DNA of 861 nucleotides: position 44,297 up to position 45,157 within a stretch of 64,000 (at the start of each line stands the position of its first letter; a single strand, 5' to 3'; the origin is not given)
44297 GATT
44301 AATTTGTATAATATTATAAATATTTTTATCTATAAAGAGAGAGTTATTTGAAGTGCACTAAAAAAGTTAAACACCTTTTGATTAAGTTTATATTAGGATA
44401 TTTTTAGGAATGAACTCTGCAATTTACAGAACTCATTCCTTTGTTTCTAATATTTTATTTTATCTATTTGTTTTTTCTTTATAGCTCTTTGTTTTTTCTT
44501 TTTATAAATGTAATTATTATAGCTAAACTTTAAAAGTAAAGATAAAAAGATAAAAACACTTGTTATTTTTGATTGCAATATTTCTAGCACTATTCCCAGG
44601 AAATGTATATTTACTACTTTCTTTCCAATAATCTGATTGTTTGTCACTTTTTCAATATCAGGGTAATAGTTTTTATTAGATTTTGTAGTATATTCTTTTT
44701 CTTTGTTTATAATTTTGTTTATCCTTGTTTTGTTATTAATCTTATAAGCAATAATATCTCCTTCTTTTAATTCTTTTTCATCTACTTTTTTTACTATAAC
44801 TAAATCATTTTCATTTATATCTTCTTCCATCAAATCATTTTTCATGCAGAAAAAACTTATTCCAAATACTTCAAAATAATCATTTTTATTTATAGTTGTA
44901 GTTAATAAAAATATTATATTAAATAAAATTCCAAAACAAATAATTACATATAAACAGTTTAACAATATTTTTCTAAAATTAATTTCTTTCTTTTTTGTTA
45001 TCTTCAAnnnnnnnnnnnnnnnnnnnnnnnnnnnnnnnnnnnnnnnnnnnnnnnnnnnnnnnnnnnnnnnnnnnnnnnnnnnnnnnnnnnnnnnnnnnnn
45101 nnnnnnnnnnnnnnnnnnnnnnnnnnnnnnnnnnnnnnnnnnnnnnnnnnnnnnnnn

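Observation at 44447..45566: Tandem SipW genes, one with catalytic Ser and His replaced (pseudo-peptidase)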

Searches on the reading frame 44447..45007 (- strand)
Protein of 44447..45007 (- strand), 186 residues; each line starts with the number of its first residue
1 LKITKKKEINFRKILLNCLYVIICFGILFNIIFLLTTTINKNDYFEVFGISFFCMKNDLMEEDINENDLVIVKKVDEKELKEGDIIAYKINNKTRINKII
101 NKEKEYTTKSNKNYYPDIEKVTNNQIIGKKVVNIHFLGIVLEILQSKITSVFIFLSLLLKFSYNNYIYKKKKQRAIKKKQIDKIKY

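Call 3: search_protein_families(library=pfam, proteins=[window:44447-45007:-], max_evalue=1)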
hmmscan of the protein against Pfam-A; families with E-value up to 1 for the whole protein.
window:44447-45007:- (186 aa): 3 families
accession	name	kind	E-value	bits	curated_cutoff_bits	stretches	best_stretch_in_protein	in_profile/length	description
PF00717.28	Peptidase_S24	-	5.5e-07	29.7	23.3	1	55-129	40-114/116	Peptidase S24-like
PF06819.16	Arc_PepC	-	0.021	15.4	23.4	1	70-129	23-82/110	Archaeal Peptidase A24 C-terminal Domain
PF25191.1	DUF7832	-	0.072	13.7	27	1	53-122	32-105/115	Domain of unknown function (DUF7832)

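Call 4: search_protein_families(library=ncbifam, proteins=[window:44447-45007:-], max_evalue=1)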
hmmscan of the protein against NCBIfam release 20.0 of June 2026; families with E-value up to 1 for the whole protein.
window:44447-45007:- (186 aa): 5 families
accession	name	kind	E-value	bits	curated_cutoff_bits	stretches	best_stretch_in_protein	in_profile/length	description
TIGR02228.1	sigpep_I_arch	equivalog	5.7e-15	55.5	51.85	1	17-155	5-144/158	signal peptidase I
NF046067.1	SigPepSipWBacil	equivalog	3e-12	46.5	190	1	13-180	2-178/189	signal peptidase I SipW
TIGR02227.1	sigpep_I_bact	equivalog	2.4e-06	27.5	47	1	43-124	13-99/162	signal peptidase I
TIGR00498.1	lexA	equivalog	1.5e-05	24.7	110.95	1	55-131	121-196/203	transcriptional repressor LexA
NF007621.2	PRK10276.1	subfamily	0.0062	16.6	110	1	59-126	39-104/115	translesion error-prone DNA polymerase V autoproteolytic subunit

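Call 6: find_homologous_proteins(query=window:44447-45007:-, max_evalue=0.001)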
Query window:44447-45007:- (186 aa): 166 proteins with E <= 0.001 among 572 candidates; the best 120 are listed.
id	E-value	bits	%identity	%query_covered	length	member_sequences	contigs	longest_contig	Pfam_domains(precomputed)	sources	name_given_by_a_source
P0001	1.7e-108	378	100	100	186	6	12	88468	PF00717.29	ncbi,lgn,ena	-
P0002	4.4e-85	302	78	91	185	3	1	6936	PF00717.29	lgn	-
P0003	5.2e-66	240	63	87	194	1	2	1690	PF00717.29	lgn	-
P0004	1.5e-65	238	63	87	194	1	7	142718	PF00717.29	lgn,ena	-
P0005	2.0e-65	238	64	87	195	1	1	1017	PF00717.29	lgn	-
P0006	2.1e-65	238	63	87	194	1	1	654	PF00717.29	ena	-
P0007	2.8e-65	237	64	87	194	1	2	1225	PF00717.29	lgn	-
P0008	3.2e-65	237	63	87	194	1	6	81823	PF00717.29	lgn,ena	-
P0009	3.5e-65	237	63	87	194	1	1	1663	PF00717.29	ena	-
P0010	5.1e-65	236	62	87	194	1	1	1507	PF00717.29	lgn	-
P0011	5.7e-65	236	63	87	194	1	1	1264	PF00717.29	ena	-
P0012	5.8e-65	236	62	87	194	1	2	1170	PF00717.29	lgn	-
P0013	6.8e-65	236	63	87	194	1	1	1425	PF00717.29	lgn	-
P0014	8.3e-65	236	66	92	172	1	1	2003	PF00717.29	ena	-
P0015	9.4e-65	236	62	87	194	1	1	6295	PF00717.29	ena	-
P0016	1.1e-64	235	62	87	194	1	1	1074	PF00717.29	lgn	-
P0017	1.2e-64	235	63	87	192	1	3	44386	PF00717.29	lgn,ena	-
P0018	1.6e-64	235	62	87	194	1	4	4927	PF00717.29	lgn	-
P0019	2.6e-64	234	61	95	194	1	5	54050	PF00717.29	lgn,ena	-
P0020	3.4e-64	234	61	95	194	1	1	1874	PF00717.29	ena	-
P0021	4.5e-64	233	61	95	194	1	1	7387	PF00717.29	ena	-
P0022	5.3e-64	233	61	95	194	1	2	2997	PF00717.29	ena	-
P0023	2.2e-63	231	64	87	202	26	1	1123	PF00717.29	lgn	-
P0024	3.1e-63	231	67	90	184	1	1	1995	PF00717.29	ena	-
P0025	3.9e-63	230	64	90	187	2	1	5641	PF00717.29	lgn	-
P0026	6.0e-63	230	65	83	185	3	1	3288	PF00717.29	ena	-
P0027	3.7e-62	227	67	87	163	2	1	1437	PF00717.29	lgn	-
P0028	2.7e-61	224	65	92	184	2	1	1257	PF00717.29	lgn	-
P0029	4.1e-61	224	63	98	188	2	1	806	PF00717.29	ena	-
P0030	6.5e-61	223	63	90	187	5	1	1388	PF00717.29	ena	-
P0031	7.6e-61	223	62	90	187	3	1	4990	PF00717.29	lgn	-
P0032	7.8e-61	223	63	83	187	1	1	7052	PF00717.29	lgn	-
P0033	7.9e-61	223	61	87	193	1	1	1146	PF00717.29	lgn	-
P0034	9.1e-61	223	60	87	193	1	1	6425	PF00717.29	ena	-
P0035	1.2e-60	222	64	90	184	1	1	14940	PF00717.29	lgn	-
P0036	1.4e-60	222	63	98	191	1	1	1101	PF00717.29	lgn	-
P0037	1.4e-60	222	63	84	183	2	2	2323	PF00717.29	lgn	-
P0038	1.9e-60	222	60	87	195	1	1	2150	PF00717.29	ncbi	-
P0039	2.1e-60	221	63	90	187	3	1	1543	PF00717.29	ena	-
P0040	2.2e-60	221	69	85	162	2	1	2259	PF00717.29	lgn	-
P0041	2.3e-60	221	63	92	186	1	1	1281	PF00717.29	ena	-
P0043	6.6e-60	220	60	87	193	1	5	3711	PF00717.29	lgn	-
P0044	6.9e-60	220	60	87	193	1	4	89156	PF00717.29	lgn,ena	-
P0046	8.7e-60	219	60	87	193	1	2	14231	PF00717.29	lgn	-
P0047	9.1e-60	219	59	87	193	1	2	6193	PF00717.29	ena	-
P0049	1.3e-59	219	59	87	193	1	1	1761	PF00717.29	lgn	-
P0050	2.7e-59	218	62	84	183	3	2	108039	PF00717.29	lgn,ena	-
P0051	3.0e-59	218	68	81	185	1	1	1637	PF00717.29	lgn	-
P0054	4.5e-59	217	62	91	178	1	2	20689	PF00717.29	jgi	-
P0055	8.5e-59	216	67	81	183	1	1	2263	PF00717.29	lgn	-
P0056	2.2e-58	215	65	75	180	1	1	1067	PF00717.29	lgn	-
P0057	2.6e-57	211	61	89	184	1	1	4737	PF00717.29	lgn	-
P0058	4.5e-57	211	64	89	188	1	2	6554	PF00717.29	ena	-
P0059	7.8e-57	210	65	81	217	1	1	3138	PF00717.29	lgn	-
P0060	3.3e-56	208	67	69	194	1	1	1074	PF00717.29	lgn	-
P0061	3.7e-56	208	61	90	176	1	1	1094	PF00717.29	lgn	-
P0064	1.6e-55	206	60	84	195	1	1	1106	PF00717.29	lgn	-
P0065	1.7e-55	205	60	98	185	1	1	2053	PF00717.29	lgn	-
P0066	2.1e-55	205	61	89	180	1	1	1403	PF00717.29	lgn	-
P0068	7.0e-55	203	65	75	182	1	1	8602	PF00717.29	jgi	-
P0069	1.0e-54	203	53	96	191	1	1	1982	PF00717.29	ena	-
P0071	2.3e-54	202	51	96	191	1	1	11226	PF00717.29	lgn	-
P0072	2.6e-54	202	52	96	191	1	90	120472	PF00717.29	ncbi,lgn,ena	ncbi:MAG: S24 family peptidase [Clostridia bacterium]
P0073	2.6e-54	202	52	96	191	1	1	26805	PF00717.29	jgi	-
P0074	2.9e-54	201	51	96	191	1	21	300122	PF00717.29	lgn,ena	-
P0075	2.9e-54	201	51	96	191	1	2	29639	PF00717.29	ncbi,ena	-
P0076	3.2e-54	201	51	96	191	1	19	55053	PF00717.29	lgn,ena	-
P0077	3.6e-54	201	58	90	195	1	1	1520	PF00717.29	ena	-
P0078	3.9e-54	201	55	90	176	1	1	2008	PF00717.29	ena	-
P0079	4.5e-54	201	51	96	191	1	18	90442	PF00717.29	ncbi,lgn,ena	-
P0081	7.8e-54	200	59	87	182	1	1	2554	PF00717.29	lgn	-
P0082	9.8e-54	200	57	84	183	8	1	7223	PF00717.29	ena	-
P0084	1.3e-53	199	51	96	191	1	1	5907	PF00717.29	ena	-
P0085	1.3e-53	199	63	76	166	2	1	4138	PF00717.29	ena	-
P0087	1.5e-53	199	58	81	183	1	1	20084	PF00717.29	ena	-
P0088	2.5e-53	198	64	74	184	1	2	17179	PF00717.29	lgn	-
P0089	3.0e-53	198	61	87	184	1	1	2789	PF00717.29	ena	-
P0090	5.0e-53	197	60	76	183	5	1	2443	PF00717.29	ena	-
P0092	6.5e-53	197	59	91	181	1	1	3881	PF00717.29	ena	-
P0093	6.7e-53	197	59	89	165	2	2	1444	PF00717.29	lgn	-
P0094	1.8e-52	196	57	90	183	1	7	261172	PF00717.29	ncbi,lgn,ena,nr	ncbi:MAG: signal peptidase I [Clostridia bacterium]|nr:signal peptidase I [Clostridia bacterium]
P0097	1.8e-52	196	58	90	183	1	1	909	PF00717.29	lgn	-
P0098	3.1e-52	195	64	74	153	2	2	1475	PF00717.29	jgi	-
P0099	3.8e-52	195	56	98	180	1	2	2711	PF00717.29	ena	-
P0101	5.6e-52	194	57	96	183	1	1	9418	PF00717.29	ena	-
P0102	5.8e-52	194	56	97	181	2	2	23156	PF00717.29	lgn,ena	-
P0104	3.0e-51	192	62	87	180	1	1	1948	PF00717.29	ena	-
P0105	6.4e-51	191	60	85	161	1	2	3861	PF00717.29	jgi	-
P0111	3.2e-50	188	54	88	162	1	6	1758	PF00717.29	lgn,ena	-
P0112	3.5e-50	188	58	84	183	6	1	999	PF00717.29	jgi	-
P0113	3.6e-50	188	54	88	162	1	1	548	PF00717.29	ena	-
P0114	3.9e-50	188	54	88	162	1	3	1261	PF00717.29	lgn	-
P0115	6.5e-50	187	59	90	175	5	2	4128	PF00717.29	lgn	-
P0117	8.6e-50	187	59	86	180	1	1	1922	PF00717.29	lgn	-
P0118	2.0e-49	186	54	84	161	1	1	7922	PF00717.29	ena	-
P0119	2.1e-49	186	57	87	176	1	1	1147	PF00717.29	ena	-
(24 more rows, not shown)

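Call 13: find_encoding_contigs(protein=P0001, flank=10000, max_places=4)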
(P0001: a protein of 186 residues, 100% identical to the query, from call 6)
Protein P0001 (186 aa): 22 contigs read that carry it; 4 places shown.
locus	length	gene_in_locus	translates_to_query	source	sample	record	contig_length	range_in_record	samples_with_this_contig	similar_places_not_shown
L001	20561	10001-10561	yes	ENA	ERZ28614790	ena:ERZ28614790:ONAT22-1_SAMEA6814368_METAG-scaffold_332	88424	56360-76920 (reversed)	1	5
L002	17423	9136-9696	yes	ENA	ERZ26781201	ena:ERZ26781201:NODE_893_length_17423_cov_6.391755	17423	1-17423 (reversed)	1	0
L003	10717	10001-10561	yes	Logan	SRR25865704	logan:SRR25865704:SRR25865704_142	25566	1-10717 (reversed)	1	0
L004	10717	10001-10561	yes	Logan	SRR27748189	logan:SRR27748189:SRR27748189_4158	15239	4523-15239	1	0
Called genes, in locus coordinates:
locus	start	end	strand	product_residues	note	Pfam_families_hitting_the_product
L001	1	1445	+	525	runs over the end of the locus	-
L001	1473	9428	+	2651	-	-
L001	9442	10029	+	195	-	PF10502:Peptidase_S26 (faint)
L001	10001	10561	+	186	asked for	PF00717:Peptidase_S24 (weak)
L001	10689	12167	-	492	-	PF09547:SpoIVA_ATPase, PF20438:SpoIVA_middle, PF20439:SpoIVA_C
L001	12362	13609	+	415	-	PF01704:UDPGP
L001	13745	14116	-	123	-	PF04020:Phage_holin_4_2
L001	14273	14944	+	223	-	PF04239:DUF421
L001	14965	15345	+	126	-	PF14276:DUF4363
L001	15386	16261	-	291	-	PF00701:DHDPS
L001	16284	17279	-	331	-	PF01118:Semialdhyde_dh, PF02774:Semialdhyde_dhC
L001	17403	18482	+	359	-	-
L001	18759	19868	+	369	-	PF00438:S-AdoMet_synt_N, PF02772:S-AdoMet_synt_M, PF02773:S-AdoMet_synt_C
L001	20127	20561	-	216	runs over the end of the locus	PF00730:HhH-GPD, PF00633:HHH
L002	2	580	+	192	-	?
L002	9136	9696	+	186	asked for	PF00717:Peptidase_S24 (weak)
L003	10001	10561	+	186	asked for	PF00717:Peptidase_S24 (weak)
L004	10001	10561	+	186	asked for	PF00717:Peptidase_S24 (weak)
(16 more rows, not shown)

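Call 14: find_encoding_contigs(protein=P0074, flank=10000, max_places=1)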
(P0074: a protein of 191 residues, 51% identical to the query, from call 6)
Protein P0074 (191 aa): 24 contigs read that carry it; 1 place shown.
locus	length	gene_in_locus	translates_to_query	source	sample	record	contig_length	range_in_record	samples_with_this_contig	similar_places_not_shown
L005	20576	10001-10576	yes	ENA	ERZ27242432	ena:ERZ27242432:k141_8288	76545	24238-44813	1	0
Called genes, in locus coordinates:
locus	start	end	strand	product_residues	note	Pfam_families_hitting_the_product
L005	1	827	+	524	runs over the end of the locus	-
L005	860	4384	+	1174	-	-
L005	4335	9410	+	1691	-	-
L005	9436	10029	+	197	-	PF10502:Peptidase_S26 (faint), PF00717:Peptidase_S24 (faint)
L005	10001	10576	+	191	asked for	PF00717:Peptidase_S24 (faint)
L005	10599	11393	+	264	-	PF14808:TMEM164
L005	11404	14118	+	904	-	PF02739:5_3_exonuc_N, PF01367:5_3_exonuc, PF01612:DNA_pol_A_exo1, PF22619:DNA_polI_exo1, PF00476:DNA_pol_A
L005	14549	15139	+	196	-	PF01464:SLT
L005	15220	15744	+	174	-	PF09419:PGP_phosphatase, PF08282:Hydrolase_3 (weak), PF00702:Hydrolase (weak), PF13242:Hydrolase_like (weak)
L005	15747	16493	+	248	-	PF01478:Peptidase_A24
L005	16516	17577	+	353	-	PF01321:Creatinase_N, PF00557:Peptidase_M24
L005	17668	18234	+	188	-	PF08207:EFP_N, PF01132:EFP, PF09285:Elong-fact-P_C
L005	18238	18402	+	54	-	-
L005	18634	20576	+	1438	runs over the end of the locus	PF01548:DEDD_Tnp_IS110 (faint), PF01869:BcrAD_BadFG, PF09989:DUF2229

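Call 15: find_encoding_contigs(protein=P0094, flank=10000, max_places=1)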
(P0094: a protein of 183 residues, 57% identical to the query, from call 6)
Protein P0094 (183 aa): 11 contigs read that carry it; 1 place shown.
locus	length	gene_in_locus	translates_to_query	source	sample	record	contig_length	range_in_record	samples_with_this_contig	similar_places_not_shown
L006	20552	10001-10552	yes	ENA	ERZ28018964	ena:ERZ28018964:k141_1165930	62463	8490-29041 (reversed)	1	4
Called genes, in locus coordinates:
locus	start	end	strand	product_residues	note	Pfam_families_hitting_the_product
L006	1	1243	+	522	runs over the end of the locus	-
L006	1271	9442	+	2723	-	-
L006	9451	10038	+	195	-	PF10502:Peptidase_S26 (weak)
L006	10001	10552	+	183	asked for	PF00717:Peptidase_S24 (faint)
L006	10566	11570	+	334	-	PF06068:TIP49 (faint), PF01078:Mg_chelatase (faint), PF05496:RuvB_N, PF00004:AAA, PF07728:AAA_5, PF17864:AAA_lid_4, PF05491:WHD_RuvB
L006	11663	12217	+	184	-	PF02677:QueH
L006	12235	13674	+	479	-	PF00890:FAD_binding_2 (faint), PF01266:DAO (faint), PF07992:Pyr_redox_2 (faint), PF21688:FAD-depend_C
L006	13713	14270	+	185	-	PF03734:YkuD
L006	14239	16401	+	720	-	-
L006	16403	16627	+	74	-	-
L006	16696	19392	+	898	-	PF02739:5_3_exonuc_N, PF01367:5_3_exonuc, PF01612:DNA_pol_A_exo1, PF22619:DNA_polI_exo1, PF00476:DNA_pol_A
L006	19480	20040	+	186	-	PF01464:SLT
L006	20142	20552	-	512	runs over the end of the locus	PF00117:GATase, PF07722:Peptidase_C26, PF02540:NAD_synthase (faint), PF00958:GMP_synt_C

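Call 16: find_encoding_contigs(protein=P0004, flank=10000, max_places=1)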
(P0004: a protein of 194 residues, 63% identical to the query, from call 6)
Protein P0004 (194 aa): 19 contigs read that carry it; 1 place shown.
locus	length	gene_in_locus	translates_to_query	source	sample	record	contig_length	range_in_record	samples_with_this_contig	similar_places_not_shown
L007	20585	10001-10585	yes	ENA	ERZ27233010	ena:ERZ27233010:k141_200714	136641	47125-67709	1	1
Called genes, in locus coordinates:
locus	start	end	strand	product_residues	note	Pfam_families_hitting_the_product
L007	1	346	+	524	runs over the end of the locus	-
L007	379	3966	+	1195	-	-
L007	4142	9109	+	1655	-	-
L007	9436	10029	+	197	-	PF00717:Peptidase_S24 (faint)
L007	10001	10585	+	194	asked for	PF00717:Peptidase_S24 (weak)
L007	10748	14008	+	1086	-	PF27792:CHIM_prot, PF03486:HI0933_like (faint), PF00890:FAD_binding_2 (weak), PF01266:DAO (weak), PF01946:Thi4, PF07992:Pyr_redox_2 (faint), PF13450:NAD_binding_8, PF01593:Amino_oxidase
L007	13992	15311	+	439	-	PF13231:PMT_2 (weak)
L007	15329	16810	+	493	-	PF26314:MptA_B_family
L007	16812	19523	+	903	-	PF02739:5_3_exonuc_N, PF01367:5_3_exonuc, PF01612:DNA_pol_A_exo1, PF22619:DNA_polI_exo1, PF00476:DNA_pol_A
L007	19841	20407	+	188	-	PF01464:SLT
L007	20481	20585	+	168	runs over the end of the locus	PF09419:PGP_phosphatase, PF08282:Hydrolase_3 (weak), PF00702:Hydrolase (weak), PF13242:Hydrolase_like (weak)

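Call 17: find_encoding_contigs(protein=P0050, flank=10000, max_places=1)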
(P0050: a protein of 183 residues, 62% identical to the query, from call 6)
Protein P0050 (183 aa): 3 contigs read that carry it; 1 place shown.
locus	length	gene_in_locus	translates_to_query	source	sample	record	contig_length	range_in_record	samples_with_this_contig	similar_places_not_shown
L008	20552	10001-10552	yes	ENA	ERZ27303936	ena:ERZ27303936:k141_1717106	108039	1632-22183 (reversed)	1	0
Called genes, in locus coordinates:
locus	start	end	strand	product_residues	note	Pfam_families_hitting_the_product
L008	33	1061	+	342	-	-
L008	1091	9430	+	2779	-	-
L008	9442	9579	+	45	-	-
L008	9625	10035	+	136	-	-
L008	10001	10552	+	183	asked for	PF00717:Peptidase_S24 (weak)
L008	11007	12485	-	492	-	PF09547:SpoIVA_ATPase, PF20438:SpoIVA_middle, PF20439:SpoIVA_C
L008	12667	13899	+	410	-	PF01704:UDPGP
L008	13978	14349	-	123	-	PF04020:Phage_holin_4_2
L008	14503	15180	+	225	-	PF04239:DUF421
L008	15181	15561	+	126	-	PF14276:DUF4363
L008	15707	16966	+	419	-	PF03734:YkuD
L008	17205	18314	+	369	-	PF00438:S-AdoMet_synt_N, PF02772:S-AdoMet_synt_M, PF02773:S-AdoMet_synt_C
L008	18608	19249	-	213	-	PF00730:HhH-GPD, PF00633:HHH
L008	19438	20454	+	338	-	PF01628:HrcA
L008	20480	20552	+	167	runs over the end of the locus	PF01025:GrpE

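Call 20: find_related_loci(query=A1, collection=genome_contigs, flank=10000)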
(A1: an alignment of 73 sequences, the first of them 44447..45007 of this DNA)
Query A1 (186 aa) in genome_contigs; peptide patterns used: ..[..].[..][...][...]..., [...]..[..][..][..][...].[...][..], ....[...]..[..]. (x = any residue, [..] = any of these).
169 stretches matched a pattern; 25 encode a relative of the query (tblastn E <= 1e-3); 24 distinct loci.
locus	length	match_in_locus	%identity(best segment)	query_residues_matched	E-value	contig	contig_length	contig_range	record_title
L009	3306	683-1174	57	6-169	1e-58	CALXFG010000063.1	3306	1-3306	MAG: uncultured Clostridia bacterium isolate BRZ_GN__bin76 genome assembly, contig: BRZ_GN__NODE_27391_length_3306_cov_2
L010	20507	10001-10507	53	7-174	1e-58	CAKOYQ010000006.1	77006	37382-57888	MAG: uncultured Clostridia bacterium isolate REFINED_METABAT215_TOP10_CONTIGS_1500_ASSEMBLY_K77_MERGED__Hadza_MoBio_hadz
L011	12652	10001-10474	58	12-169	6e-56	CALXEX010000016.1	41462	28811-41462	MAG: uncultured Clostridia bacterium isolate BRZ_AS__bin32 genome assembly, contig: BRZ_AS__NODE_1351_length_41462_cov_6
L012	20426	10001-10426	57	27-168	3e-53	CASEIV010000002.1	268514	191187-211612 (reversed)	uncultured Eubacteriales bacterium isolate O76_L3_328328_idba_bin.45 genome assembly, contig: O76_L3_328328_idba_bin.45.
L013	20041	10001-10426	58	27-168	4e-53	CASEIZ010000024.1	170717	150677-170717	uncultured Eubacteriales bacterium isolate SI.B30.metabat-bins.8 genome assembly, contig: SI.B30.metabat-bins.8.fa_k141_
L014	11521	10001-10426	59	27-168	1e-51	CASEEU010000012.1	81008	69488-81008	uncultured Eubacteriales bacterium isolate SI.O4.metabat-bins.135 genome assembly, contig: SI.O4.metabat-bins.135.fa_k14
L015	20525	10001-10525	57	11-181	5e-48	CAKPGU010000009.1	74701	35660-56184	MAG: uncultured Clostridia bacterium isolate REFINED_METABAT215_TOP10_CONTIGS_1500_ASSEMBLY_K77_MERGED__Hadza_MoBio_hadz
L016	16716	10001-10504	56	1-168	4e-47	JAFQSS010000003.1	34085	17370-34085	MAG: Clostridia bacterium isolate RGIG2116 Goat_Colon-4__c141449, whole genome shotgun sequence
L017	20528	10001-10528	45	7-176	2e-38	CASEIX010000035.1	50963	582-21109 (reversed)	uncultured Eubacteriales bacterium isolate SI.T11.metabat-bins.17 genome assembly, contig: SI.T11.metabat-bins.17.fa_k14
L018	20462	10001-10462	47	19-165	1e-37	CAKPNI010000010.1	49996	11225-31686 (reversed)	MAG: uncultured Clostridia bacterium isolate REFINED_METABAT215_TOP10_CONTIGS_1500_ASSEMBLY_K77_MERGED__Hadza_MoBio_hadz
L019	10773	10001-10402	49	21-153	2e-37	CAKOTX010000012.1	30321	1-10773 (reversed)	MAG: uncultured Clostridia bacterium isolate REFINED_METABAT215_TOP10_CONTIGS_1500_ASSEMBLY_K77_MERGED__Hadza_MoBio_hadz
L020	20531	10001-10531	41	7-178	3e-36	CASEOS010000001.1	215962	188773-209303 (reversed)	uncultured Eubacteriales bacterium isolate A104_L1_330330_idba_bin.79 genome assembly, contig: A104_L1_330330_idba_bin.7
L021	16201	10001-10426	62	27-168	2e-54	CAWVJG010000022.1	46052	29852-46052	MAG: Bacillota bacterium isolate metabat2_XCR1_HET_6747_bwa.110 MAG genome assembly, contig: k87_3722, whole genome shot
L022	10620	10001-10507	43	12-174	5e-32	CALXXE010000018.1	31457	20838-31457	MAG: uncultured Clostridia bacterium isolate BRZ_NT__bin79 genome assembly, contig: BRZ_NT__NODE_1929_length_31457_cov_1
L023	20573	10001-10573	42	2-182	1e-31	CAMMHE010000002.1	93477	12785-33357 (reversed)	MAG: uncultured Clostridium sp. isolate ERR4968590_bin.38_MetaWRAP_v1.1_MAG genome assembly, contig: NODE_122_length_934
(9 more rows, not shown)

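Call 26: predict_structure(alignment_id=A1)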
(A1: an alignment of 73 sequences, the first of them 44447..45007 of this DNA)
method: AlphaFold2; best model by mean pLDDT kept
length: 186 residues; sequences in the alignment: 73
mean_pLDDT: 84.2   pTM: 0.64
mean pLDDT of the five models: 84.2, 83.4, 82.0, 81.0, 80.3
residues with pLDDT >= 90: 50; 70-90: 122; 50-70: 13; < 50: 1
segments of 3 or more residues with pLDDT < 50: none
pLDDT, mean of each block of 10 residues (from residue 1): 58 84 84 78 81 85 86 89 90 88 86 76 91 88 83 88 93 92 76
secondary structure, 60 per line:
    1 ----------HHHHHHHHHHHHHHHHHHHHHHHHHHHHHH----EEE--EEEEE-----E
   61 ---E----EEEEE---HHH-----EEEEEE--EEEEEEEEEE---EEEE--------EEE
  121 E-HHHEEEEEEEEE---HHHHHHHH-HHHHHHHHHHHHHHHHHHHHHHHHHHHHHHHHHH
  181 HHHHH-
elements in order: H11-40 E45-47 E50-54 E69-73 E85-90 E93-102 E106-109 E118-121 E126-134 H138-145 H147-185
